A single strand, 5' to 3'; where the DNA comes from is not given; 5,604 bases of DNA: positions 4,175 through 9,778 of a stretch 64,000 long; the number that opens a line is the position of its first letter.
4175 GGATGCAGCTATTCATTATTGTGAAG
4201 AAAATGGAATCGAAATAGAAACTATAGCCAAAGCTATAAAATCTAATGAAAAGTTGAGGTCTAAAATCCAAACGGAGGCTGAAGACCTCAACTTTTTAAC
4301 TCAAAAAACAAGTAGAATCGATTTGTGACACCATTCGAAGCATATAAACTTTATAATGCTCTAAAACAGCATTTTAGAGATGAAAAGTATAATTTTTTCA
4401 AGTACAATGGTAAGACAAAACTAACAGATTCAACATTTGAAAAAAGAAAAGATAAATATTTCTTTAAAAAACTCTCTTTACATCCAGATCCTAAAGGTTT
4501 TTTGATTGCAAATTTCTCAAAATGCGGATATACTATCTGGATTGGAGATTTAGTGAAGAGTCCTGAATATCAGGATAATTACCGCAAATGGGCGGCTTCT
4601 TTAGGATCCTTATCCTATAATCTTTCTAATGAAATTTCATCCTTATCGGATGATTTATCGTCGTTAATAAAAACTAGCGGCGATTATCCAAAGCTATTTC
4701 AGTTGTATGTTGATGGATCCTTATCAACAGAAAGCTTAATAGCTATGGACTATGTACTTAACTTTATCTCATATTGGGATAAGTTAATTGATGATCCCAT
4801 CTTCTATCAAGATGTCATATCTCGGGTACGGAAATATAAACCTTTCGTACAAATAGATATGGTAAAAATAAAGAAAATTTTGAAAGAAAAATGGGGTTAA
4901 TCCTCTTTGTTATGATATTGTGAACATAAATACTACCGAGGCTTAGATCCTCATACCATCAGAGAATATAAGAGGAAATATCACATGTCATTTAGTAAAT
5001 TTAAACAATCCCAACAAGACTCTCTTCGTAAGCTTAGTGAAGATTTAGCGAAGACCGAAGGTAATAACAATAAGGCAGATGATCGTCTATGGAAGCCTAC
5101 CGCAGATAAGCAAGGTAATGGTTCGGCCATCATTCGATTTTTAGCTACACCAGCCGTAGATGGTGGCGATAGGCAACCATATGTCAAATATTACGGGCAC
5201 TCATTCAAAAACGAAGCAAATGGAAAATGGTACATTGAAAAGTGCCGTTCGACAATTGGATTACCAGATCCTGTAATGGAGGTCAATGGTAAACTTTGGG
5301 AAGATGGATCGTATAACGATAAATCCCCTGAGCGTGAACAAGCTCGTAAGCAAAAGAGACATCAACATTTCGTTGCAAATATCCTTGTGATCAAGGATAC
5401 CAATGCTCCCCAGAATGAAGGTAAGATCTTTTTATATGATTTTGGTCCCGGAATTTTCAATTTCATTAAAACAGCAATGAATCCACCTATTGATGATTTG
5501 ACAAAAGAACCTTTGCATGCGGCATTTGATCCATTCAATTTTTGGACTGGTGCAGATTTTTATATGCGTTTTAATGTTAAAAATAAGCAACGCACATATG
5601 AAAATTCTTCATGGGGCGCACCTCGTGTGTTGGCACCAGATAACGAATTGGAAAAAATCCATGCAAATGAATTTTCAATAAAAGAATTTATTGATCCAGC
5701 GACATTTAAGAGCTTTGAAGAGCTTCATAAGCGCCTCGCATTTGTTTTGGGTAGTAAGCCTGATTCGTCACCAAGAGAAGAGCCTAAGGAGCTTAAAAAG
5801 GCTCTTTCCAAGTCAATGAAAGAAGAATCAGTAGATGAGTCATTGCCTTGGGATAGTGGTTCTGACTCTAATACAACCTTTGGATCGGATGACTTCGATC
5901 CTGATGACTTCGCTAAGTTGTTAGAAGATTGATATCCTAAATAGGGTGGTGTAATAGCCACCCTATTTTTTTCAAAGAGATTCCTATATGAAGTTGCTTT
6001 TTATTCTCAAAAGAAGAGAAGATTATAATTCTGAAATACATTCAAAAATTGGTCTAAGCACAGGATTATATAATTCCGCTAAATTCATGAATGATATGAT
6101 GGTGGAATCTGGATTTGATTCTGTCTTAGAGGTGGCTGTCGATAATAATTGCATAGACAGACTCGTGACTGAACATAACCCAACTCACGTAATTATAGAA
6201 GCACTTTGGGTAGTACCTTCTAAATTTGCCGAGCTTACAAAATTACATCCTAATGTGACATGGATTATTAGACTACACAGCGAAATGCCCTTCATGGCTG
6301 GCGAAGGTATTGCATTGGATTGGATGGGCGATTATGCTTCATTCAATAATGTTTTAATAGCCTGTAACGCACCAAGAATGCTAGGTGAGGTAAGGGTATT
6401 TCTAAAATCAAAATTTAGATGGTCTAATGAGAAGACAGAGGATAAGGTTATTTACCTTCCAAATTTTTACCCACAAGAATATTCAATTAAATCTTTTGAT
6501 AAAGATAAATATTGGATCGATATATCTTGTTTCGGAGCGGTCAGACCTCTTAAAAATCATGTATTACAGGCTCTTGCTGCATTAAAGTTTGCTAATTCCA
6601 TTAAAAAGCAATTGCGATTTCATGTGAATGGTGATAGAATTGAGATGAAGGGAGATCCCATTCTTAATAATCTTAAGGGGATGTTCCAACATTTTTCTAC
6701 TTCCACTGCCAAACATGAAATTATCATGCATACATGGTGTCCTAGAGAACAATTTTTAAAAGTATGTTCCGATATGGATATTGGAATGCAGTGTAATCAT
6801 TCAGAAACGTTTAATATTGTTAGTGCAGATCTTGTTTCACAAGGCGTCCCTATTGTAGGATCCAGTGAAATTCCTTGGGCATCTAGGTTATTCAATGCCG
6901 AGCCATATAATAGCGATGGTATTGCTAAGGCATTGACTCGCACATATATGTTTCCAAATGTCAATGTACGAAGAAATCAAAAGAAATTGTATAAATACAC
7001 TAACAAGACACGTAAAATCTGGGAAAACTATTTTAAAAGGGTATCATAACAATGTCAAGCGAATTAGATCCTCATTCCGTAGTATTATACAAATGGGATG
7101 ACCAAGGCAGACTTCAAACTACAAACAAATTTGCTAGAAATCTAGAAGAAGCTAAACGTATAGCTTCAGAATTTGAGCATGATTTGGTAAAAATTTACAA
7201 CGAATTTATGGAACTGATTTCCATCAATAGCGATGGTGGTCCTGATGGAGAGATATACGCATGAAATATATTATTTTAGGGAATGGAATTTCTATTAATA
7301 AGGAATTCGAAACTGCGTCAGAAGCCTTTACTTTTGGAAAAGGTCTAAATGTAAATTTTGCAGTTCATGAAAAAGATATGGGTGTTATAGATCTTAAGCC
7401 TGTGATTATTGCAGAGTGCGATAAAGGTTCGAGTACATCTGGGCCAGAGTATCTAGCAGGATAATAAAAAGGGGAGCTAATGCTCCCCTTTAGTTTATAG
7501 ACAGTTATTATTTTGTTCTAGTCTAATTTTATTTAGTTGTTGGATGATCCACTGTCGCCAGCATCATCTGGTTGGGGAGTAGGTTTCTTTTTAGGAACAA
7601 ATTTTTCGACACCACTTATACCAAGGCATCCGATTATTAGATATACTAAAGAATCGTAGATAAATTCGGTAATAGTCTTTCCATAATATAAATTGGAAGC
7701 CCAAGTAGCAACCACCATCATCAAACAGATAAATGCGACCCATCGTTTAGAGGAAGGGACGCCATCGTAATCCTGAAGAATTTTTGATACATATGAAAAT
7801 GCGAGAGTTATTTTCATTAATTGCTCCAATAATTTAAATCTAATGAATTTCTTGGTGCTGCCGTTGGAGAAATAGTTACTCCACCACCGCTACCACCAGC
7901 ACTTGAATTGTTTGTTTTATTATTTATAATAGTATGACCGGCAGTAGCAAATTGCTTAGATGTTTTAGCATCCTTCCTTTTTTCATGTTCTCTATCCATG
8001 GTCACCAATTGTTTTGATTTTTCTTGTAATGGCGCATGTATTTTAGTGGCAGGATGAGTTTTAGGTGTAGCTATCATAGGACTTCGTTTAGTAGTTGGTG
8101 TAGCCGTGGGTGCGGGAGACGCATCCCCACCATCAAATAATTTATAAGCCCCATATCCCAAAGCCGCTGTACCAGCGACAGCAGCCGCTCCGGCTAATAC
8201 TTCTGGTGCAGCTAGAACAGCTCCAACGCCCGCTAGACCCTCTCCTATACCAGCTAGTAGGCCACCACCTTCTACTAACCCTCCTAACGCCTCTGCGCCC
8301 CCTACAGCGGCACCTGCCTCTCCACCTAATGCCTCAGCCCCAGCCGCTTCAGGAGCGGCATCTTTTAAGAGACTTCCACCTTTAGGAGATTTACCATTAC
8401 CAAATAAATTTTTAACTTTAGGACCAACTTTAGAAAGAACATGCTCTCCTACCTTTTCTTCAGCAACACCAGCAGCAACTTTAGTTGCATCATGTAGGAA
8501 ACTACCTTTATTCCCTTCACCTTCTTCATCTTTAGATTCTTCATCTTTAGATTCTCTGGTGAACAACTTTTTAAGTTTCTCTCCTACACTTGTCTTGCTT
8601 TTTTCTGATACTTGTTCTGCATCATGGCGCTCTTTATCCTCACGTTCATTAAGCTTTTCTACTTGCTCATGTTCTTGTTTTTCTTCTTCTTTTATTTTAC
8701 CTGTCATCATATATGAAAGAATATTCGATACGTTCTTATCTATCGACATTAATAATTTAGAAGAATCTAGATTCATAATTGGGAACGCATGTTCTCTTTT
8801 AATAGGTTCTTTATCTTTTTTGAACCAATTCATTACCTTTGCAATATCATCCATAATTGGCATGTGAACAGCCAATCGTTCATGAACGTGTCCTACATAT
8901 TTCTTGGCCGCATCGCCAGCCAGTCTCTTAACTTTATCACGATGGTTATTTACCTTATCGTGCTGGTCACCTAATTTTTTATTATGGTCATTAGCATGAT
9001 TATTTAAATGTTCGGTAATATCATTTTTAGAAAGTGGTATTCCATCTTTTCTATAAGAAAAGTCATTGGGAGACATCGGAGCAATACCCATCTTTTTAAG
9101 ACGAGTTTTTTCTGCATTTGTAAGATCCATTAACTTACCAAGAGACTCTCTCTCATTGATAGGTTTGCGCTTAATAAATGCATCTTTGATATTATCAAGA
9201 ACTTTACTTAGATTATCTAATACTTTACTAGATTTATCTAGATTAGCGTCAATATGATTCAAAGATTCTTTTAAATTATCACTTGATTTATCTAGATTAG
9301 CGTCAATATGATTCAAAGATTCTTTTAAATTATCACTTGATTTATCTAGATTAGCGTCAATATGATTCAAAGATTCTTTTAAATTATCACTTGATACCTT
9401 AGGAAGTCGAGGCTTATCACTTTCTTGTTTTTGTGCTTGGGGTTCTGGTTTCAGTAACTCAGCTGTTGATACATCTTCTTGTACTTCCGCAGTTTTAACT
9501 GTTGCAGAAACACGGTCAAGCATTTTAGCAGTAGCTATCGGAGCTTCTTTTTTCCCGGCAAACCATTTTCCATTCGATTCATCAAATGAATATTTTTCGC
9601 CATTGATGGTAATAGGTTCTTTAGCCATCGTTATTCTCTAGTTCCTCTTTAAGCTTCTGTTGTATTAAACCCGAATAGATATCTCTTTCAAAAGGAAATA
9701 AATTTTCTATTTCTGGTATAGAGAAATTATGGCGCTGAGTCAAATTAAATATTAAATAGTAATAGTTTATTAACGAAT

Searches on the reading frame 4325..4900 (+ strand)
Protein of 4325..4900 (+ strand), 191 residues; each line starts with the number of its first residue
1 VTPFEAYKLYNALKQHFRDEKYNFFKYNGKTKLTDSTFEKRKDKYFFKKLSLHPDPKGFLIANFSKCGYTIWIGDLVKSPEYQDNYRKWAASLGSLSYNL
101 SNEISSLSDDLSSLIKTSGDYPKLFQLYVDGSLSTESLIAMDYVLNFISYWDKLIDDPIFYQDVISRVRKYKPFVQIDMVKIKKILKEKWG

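Call 20: search_protein_families(library=pfam, proteins=[window:4325-4900:+], max_evalue=0.01)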
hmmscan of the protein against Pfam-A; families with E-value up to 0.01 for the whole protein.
window:4325-4900:+ (191 aa): 2 families
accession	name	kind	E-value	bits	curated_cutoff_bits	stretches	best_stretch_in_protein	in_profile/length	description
PF08993.15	T4_Gp59_N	-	3.5e-11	43.8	25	1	6-53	6-52/93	T4 gene Gp59 loader of gp41 DNA helicase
PF08994.15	T4_Gp59_C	-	0.00016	22.7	25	1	123-186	36-101/109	T4 gene Gp59 loader of gp41 DNA helicase C-term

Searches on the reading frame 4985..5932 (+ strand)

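Call 13: search_protein_families(library=pfam, proteins=[window:4985-5932:+], max_evalue=0.01)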
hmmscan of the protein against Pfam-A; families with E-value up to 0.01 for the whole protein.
window:4985-5932:+ (315 aa): 1 family
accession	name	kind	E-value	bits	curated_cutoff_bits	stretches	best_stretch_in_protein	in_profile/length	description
PF08804.16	gp32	-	5.2e-35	121.8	26.8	1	44-252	1-205/208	gp32 DNA binding protein like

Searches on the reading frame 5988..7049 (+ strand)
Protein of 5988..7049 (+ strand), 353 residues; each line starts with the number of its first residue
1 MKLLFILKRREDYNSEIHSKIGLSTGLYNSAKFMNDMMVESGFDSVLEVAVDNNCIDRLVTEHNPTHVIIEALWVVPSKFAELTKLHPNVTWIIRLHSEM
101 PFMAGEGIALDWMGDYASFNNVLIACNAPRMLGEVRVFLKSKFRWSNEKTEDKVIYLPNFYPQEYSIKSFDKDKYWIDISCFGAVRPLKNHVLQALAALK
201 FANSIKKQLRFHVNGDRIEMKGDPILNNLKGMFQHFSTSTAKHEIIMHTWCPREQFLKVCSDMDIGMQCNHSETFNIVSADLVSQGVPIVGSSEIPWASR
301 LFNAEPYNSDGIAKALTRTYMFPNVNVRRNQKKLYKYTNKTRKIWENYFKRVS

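Call 13: search_protein_families(library=pfam, proteins=[window:5988-7049:+], max_evalue=0.01)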
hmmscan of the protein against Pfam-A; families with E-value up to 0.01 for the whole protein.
window:5988-7049:+ (353 aa): 0 families

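Call 23: search_protein_families(library=ncbifam, proteins=[window:5988-7049:+], max_evalue=0.01)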
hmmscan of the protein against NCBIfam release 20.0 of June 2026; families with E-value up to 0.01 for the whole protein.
window:5988-7049:+ (353 aa): 0 families

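Call 69: search_protein_families(library=phrogs, proteins=[window:5988-7049:+], max_evalue=0.001)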
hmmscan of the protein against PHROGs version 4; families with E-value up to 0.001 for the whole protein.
window:5988-7049:+ (353 aa): 0 families

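Call 79: find_homologous_proteins(query=window:5988-7049:+, max_evalue=0.001)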
Query window:5988-7049:+ (353 aa): 3802 proteins with E <= 0.001 among 5268 candidates; the best 120 are listed.
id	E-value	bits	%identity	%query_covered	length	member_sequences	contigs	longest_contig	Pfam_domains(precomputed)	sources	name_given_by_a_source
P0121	8.2e-210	714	100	86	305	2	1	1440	-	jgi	-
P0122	2.5e-168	578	68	99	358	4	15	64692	-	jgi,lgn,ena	-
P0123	3.2e-167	574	68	99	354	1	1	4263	-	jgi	-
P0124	5.5e-166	570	65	99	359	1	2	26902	-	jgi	jgi:hypothetical protein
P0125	3.3e-164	564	67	99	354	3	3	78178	-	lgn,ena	-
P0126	3.9e-163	560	66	99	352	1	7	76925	-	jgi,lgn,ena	-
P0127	5.0e-163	560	66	99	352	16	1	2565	-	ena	-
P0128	6.9e-163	560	67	99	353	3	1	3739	-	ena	-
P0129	2.6e-162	558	66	99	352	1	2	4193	-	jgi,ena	jgi:hypothetical protein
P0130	2.9e-162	558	67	99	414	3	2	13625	-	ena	-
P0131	4.6e-162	557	66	99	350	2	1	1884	-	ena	-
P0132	7.3e-162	556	65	99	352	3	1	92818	-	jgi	-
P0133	1.4e-161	555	66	99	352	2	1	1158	-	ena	-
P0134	1.4e-161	555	64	99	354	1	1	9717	-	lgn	-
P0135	2.3e-161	555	68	99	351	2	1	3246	-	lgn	-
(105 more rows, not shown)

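Call 83: search_dna_similar(query=window:5988-7049:+, collection=phages, mode=protein, max_rows=25, rows=spread)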
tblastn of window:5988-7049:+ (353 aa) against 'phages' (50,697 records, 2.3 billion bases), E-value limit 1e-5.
Records with a match: 3; places in all: 3; records where one place covers at least 80% of the query: 3.
Best place of each record, by identity: <60% 3.
By first word of the organism name: Ralstonia 3.
By host as written in the record: - 2; Ralstonia solanacearum 1.
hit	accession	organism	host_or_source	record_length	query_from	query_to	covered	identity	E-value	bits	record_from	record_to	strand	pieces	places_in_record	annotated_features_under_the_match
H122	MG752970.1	Ralstonia phage RsoM2USA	Ralstonia solanacearum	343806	2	353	100%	43.4%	9e-92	305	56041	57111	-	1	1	hypothetical protein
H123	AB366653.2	Ralstonia phage phiRSL1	-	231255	2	349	99%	42.3%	2e-81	276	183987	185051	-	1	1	hypothetical protein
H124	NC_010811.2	Ralstonia phage phiRSL1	-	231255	2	349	99%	42.3%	2e-81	276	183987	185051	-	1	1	hypothetical protein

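Call 86: predict_structure(alignment_id=A3)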
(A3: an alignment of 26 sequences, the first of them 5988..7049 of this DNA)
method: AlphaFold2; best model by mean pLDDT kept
length: 353 residues; sequences in the alignment: 26
mean_pLDDT: 87.7   pTM: 0.85
mean pLDDT of the five models: 87.7, 87.6, 87.3, 84.2, 83.8
residues with pLDDT >= 90: 216; 70-90: 106; 50-70: 24; < 50: 7
segments of 3 or more residues with pLDDT < 50: 101-107
pLDDT, mean of each block of 10 residues (from residue 1): 89 67 68 94 94 87 96 81 94 81 50 88 90 90 96 94 89 95 83 95 95 85 89 82 89 88 93 76 95 89 92 97 97 95 94 62
secondary structure, 60 per line:
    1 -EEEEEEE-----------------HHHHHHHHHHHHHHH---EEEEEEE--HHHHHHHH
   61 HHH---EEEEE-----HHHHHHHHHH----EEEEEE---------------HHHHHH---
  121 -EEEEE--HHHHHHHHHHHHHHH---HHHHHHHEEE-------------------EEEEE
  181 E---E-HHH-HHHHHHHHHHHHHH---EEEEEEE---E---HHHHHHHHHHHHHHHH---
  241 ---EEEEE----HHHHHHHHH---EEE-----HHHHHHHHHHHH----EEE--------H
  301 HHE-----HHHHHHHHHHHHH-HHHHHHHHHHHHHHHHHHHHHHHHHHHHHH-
elements in order: E2-8 H26-40 E44-50 H53-63 E67-71 H77-86 E91-96 H112-117 E122-126 H129-143 H147-153 E154-156 E176-181 H191-204 E208-214 H222-237 E244-248 H253-261 E265-267 H273-284 E289-291 H309-321 H323-352

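Call 88: fold_search(model_id=the predicted structure, library=pdb)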
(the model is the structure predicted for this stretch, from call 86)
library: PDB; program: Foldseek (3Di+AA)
matches with E <= 10: 1563; with E <= 0.001: 228
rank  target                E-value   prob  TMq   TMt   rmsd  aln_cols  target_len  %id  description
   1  3mbo_D                8.7e-10  1.00  0.69  0.66   4.7       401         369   11  Crystal Structure of the Glycosyltransferase BaBshA bound with UDP and L-malate (released 2010-09-29)
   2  5d00_B                9.2e-10  1.00  0.63  0.62   5.3       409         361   12  Crystal structure of BshA from B. subtilis complexed with N-acetylglucosaminyl-malate and UMP (released 2016-09-07)
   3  8jjn_A                9.8e-10  1.00  0.58  0.63   6.4       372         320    9  Structure of SenB in complex with UDP-Glc and PO4- at 1.98 Angstroms resolution (released 2024-02-07)
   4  5d01_B                1.1e-09  1.00  0.68  0.67   5.1       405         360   12  Crystal structure of BshA from B. subtilis complexed with N-acetylglucosaminyl-malate (released 2016-09-07)
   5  3l01_A                1.2e-09  1.00  0.67  0.57   6.3       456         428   13  Crystal structure of monomeric glycogen synthase from Pyrococcus abyssi (released 2010-12-29)
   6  2jjm_A                2.2e-09  1.00  0.70  0.69   4.3       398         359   12  Crystal Structure of a family GT4 glycosyltransferase from Bacillus anthracis ORF BA1558. (released 2008-08-05)
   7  3c4q_A                2.2e-09  1.00  0.67  0.61   5.3       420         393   12  Structure of the retaining glycosyltransferase MshA : The first step in mycothiol biosynthesis. Organism : Corynebacte (released 2008-04-01)
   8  3c48_B                2.4e-09  1.00  0.43  0.40  10.7       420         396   11  Structure of the retaining glycosyltransferase MshA: The first step in mycothiol biosynthesis. Organism: Corynebacteri (released 2008-03-25)
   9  8jjt_C                2.6e-09  1.00  0.57  0.61   6.8       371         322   10  Structure of SenB in complex with UDP-GlcNAc at 1.88 Angstroms resolution (released 2024-02-07)
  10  3mbo_B                3.3e-09  1.00  0.68  0.66   4.8       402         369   10  Crystal Structure of the Glycosyltransferase BaBshA bound with UDP and L-malate (released 2010-09-29)
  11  5d01_A                3.7e-09  1.00  0.68  0.68   5.1       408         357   11  Crystal structure of BshA from B. subtilis complexed with N-acetylglucosaminyl-malate (released 2016-09-07)
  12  6n1x                  6.1e-09  1.00  0.67  0.64   4.6       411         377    9  BshA from Staphylococcus aureus complexed with UDP and N-acetylglucosamine (released 2019-08-21)
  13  8rz3_C                6.1e-09  1.00  0.55  0.59   6.9       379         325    9  Structures of Se- glycosyltransferase SenB from Variovorax paradoxus (released 2024-09-11)
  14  5d00_A                7.3e-09  1.00  0.69  0.68   5.2       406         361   11  Crystal structure of BshA from B. subtilis complexed with N-acetylglucosaminyl-malate and UMP (released 2016-09-07)
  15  8rz3_A                9.7e-09  1.00  0.59  0.64   6.7       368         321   10  Structures of Se- glycosyltransferase SenB from Variovorax paradoxus (released 2024-09-11)
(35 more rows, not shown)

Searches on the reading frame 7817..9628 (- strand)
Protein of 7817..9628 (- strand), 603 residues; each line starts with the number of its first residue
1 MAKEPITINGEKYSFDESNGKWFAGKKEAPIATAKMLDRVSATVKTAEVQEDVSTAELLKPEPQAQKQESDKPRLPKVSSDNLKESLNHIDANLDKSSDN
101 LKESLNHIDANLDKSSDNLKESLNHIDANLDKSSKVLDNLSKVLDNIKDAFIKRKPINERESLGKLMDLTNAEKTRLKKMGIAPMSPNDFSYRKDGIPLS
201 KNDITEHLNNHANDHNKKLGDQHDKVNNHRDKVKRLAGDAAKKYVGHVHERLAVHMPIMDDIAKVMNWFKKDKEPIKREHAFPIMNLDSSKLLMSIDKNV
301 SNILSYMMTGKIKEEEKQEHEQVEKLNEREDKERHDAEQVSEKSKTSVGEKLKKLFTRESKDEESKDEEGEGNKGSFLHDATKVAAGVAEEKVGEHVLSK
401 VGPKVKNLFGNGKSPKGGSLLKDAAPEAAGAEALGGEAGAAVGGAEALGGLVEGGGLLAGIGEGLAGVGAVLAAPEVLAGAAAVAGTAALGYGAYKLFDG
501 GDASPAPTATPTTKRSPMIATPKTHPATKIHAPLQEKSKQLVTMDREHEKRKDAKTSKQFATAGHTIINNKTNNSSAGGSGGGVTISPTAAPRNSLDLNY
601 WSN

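Call 8: search_protein_families(library=phrogs, proteins=[window:7817-9628:-], max_evalue=0.00001)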
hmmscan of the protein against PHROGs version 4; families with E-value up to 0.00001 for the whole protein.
window:7817-9628:- (603 aa): 0 families

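Call 20: search_protein_families(library=pfam, proteins=[window:7817-9628:-], max_evalue=0.01)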
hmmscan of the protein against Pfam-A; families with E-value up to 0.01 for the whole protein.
window:7817-9628:- (603 aa): 1 family
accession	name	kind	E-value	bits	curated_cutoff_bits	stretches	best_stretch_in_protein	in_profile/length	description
PF04513.17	Baculo_PEP_C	-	0.00016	22.2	38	1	82-147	35-97/140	Baculovirus polyhedron envelope protein, PEP, C terminus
